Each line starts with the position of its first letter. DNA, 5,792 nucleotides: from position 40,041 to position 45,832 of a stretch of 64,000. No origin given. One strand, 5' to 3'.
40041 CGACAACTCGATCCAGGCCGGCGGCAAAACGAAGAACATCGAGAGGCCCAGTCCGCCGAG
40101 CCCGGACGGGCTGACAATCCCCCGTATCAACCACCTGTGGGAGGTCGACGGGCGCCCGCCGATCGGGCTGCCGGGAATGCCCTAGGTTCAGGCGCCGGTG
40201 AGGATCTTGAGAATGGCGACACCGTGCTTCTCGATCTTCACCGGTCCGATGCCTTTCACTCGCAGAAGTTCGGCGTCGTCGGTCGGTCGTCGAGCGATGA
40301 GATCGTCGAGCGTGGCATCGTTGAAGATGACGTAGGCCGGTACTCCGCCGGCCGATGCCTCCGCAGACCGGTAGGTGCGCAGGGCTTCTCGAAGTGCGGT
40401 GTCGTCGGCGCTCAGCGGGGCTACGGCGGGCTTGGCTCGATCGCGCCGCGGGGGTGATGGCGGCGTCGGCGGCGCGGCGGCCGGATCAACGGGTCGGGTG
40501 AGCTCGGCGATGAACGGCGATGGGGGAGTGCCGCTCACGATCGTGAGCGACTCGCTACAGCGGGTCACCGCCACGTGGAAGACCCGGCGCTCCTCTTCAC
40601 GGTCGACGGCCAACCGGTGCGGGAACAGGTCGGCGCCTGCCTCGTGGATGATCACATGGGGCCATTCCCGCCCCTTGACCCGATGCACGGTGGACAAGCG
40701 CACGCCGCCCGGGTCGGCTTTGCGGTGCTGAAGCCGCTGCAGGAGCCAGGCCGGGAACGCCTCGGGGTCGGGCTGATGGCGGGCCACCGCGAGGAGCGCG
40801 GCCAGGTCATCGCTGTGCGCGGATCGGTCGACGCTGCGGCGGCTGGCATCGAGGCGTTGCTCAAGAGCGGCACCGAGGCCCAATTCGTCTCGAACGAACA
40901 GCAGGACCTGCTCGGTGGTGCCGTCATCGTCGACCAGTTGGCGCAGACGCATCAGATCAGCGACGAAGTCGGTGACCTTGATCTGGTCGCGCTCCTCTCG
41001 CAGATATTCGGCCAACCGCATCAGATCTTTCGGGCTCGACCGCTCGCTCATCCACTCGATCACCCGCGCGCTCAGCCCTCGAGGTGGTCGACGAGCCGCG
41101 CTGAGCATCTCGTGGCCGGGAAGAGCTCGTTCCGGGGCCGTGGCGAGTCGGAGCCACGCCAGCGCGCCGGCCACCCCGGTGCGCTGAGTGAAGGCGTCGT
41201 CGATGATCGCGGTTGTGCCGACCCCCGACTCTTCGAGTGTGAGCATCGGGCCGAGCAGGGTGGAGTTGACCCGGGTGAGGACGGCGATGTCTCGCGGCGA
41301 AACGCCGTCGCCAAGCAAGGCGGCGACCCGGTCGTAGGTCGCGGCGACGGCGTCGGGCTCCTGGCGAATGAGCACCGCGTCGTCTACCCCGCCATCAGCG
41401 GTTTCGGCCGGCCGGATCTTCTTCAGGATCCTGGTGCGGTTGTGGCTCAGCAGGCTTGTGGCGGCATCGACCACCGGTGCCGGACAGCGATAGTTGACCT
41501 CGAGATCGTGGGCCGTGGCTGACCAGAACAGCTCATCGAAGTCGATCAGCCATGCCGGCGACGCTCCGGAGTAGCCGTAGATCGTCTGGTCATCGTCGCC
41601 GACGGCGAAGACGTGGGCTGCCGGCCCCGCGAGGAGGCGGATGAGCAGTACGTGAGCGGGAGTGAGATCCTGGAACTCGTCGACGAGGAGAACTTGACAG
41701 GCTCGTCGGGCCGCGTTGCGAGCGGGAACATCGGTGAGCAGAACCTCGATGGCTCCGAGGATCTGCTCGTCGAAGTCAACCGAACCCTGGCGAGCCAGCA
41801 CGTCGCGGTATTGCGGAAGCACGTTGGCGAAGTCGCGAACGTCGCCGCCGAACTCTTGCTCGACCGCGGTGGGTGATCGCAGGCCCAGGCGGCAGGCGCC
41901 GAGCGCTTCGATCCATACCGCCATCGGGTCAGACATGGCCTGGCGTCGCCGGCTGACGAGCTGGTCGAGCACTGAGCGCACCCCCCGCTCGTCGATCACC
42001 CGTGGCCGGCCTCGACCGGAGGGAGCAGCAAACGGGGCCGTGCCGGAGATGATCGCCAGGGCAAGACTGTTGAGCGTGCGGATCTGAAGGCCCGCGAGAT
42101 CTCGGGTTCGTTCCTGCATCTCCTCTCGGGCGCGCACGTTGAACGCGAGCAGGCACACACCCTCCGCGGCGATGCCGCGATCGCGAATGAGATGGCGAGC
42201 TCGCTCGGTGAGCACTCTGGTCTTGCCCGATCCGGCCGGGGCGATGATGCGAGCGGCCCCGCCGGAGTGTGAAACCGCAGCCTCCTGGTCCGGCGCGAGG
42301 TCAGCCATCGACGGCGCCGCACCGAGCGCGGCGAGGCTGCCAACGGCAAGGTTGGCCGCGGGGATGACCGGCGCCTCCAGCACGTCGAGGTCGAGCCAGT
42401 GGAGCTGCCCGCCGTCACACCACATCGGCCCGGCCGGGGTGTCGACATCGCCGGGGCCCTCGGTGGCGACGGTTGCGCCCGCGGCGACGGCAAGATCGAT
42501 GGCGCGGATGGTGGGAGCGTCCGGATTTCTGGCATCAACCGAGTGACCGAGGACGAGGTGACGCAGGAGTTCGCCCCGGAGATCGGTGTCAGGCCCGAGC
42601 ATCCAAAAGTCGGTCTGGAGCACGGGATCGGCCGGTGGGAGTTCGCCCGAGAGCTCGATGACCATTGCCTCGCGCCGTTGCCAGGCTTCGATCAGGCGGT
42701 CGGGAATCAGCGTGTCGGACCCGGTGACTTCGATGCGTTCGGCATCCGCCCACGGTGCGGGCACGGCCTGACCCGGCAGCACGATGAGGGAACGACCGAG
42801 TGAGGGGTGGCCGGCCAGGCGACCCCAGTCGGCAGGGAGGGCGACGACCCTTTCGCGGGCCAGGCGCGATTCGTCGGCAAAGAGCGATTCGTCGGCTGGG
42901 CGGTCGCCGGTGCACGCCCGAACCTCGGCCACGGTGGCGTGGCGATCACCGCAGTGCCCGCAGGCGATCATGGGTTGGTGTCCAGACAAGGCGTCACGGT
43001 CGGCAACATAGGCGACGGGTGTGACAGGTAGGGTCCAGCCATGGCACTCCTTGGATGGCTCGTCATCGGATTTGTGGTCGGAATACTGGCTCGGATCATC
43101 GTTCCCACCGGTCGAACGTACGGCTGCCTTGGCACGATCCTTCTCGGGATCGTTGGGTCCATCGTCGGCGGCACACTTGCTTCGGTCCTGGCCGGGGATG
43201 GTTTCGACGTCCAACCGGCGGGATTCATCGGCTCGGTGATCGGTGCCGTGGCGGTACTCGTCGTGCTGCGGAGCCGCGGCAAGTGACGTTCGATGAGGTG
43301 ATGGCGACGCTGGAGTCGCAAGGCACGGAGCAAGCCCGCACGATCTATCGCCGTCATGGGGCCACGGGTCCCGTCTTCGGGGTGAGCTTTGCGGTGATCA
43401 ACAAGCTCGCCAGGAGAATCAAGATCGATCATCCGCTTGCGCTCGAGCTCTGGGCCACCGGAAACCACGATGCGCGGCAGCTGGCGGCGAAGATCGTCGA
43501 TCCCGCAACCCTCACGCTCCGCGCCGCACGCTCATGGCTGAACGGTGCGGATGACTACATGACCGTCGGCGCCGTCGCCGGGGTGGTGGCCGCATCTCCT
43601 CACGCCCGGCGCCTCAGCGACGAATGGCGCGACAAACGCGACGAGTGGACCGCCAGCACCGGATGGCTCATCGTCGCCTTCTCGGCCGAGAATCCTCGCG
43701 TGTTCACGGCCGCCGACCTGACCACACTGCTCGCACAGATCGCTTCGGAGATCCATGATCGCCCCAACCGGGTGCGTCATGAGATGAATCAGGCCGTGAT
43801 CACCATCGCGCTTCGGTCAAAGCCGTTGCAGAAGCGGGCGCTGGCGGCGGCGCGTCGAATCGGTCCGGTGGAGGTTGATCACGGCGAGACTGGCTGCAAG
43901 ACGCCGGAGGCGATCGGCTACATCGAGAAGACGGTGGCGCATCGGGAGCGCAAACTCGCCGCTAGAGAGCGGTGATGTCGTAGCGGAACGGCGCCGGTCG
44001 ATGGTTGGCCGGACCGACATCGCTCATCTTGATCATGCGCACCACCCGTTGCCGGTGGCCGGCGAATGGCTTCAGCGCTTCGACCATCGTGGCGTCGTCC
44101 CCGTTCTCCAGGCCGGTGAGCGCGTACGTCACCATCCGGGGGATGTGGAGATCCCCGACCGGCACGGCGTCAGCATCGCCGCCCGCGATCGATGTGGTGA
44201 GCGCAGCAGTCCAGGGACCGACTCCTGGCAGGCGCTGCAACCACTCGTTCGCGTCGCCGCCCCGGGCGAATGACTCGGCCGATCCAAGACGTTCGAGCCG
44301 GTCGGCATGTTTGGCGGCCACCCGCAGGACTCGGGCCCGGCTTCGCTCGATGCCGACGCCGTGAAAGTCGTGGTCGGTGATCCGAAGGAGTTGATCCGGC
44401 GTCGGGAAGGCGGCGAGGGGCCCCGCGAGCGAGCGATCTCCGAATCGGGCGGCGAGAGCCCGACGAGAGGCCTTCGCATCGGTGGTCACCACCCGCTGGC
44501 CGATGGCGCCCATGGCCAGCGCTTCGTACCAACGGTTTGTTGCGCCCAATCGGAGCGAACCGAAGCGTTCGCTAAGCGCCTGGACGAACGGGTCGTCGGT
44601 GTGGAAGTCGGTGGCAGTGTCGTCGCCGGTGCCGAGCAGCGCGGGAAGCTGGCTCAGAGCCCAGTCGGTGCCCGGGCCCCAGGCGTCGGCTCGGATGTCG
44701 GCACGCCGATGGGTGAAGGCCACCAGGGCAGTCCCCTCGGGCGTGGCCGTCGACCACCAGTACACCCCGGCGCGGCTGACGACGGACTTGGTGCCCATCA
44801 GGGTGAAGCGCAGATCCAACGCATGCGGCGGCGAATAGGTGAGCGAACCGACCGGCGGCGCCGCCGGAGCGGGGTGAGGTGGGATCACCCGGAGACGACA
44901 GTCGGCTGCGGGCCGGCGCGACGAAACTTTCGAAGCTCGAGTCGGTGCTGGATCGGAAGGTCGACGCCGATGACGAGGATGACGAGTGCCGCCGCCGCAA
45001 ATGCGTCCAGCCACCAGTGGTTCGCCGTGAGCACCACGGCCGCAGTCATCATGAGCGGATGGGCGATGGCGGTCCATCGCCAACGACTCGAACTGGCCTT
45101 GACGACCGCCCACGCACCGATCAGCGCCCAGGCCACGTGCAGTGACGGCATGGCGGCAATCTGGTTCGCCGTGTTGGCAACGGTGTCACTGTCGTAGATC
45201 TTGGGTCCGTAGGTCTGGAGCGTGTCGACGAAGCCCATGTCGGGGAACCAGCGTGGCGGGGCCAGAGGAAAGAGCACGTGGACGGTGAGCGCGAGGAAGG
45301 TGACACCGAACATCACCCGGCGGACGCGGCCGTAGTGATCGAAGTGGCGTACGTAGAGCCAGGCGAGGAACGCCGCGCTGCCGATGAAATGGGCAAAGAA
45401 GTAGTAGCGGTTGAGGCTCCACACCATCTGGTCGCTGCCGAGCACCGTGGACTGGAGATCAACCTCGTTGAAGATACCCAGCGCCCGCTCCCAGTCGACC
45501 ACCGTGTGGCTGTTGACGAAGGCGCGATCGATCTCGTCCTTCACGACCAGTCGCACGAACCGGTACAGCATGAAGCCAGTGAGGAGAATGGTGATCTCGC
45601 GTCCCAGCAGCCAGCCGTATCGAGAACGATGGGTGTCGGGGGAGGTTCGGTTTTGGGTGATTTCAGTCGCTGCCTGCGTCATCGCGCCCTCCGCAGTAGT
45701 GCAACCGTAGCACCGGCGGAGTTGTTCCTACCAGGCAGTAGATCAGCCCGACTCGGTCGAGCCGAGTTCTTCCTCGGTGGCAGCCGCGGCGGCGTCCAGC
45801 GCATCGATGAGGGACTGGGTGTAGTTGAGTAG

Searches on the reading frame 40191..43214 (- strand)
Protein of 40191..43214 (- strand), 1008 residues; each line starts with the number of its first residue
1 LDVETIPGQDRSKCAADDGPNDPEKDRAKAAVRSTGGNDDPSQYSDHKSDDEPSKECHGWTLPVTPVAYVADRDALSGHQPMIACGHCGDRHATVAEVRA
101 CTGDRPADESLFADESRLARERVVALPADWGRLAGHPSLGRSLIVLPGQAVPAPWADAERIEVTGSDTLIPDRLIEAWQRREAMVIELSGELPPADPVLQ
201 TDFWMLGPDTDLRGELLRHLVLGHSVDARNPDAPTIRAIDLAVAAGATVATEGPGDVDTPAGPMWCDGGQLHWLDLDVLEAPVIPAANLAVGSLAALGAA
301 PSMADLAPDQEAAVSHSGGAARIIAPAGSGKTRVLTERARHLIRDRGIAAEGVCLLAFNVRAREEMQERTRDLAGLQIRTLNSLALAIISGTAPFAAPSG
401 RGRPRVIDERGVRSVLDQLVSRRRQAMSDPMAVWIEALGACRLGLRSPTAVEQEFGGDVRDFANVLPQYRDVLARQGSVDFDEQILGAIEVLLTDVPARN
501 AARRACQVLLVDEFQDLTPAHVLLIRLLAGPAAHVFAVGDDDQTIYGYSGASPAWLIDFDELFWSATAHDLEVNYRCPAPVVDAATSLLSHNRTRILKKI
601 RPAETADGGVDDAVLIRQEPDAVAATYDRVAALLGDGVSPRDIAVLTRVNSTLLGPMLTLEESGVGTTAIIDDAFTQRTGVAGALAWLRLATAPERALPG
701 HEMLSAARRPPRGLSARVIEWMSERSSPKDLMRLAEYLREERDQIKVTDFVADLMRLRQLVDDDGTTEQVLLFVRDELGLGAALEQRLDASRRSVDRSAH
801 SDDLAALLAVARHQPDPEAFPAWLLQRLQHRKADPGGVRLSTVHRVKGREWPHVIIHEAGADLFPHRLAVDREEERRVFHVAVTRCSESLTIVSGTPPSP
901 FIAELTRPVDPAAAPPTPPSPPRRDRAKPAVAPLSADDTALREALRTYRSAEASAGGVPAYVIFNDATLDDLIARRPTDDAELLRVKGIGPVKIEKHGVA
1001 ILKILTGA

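Call 50: search_protein_families(library=pfam, proteins=[window:40191-43214:-], max_evalue=0.001)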
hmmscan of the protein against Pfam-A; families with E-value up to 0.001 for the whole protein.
window:40191-43214:- (1008 aa): 7 families
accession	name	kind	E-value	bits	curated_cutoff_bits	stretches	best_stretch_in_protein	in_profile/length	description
PF00580.27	UvrD-helicase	-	4.4e-41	141.8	23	1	307-561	2-268/271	UvrD/REP helicase N-terminal domain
PF13361.12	UvrD_C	-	8.4e-21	75.2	25.6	2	832-893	282-346/350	UvrD-like helicase C-terminal domain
PF13245.12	AAA_19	-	8.3e-20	71.8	25.1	1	311-547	2-132/134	AAA domain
PF00570.28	HRDC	-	2.1e-17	63.3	23.8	1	939-1005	2-68/68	HRDC domain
PF13538.12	UvrD_C_2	-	2.8e-08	33.9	27.4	1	838-893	2-52/52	UvrD-like helicase C-terminal domain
PF13604.12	AAA_30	-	2.4e-07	31.1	27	1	306-412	2-99/191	AAA domain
PF01443.25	Viral_helicase1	-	1.9e-06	28.3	21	0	837-893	176-227/228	Viral superfamily 1 RNA helicase core domain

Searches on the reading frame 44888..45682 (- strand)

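Call 50: search_protein_families(library=pfam, proteins=[window:44888-45682:-], max_evalue=0.001)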
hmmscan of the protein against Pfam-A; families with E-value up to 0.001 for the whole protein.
window:44888-45682:- (265 aa): 1 family
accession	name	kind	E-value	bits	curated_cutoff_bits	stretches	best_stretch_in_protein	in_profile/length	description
PF14378.12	PAP2_3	-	5.6e-39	134.3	27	1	60-238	2-188/190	PAP2 superfamily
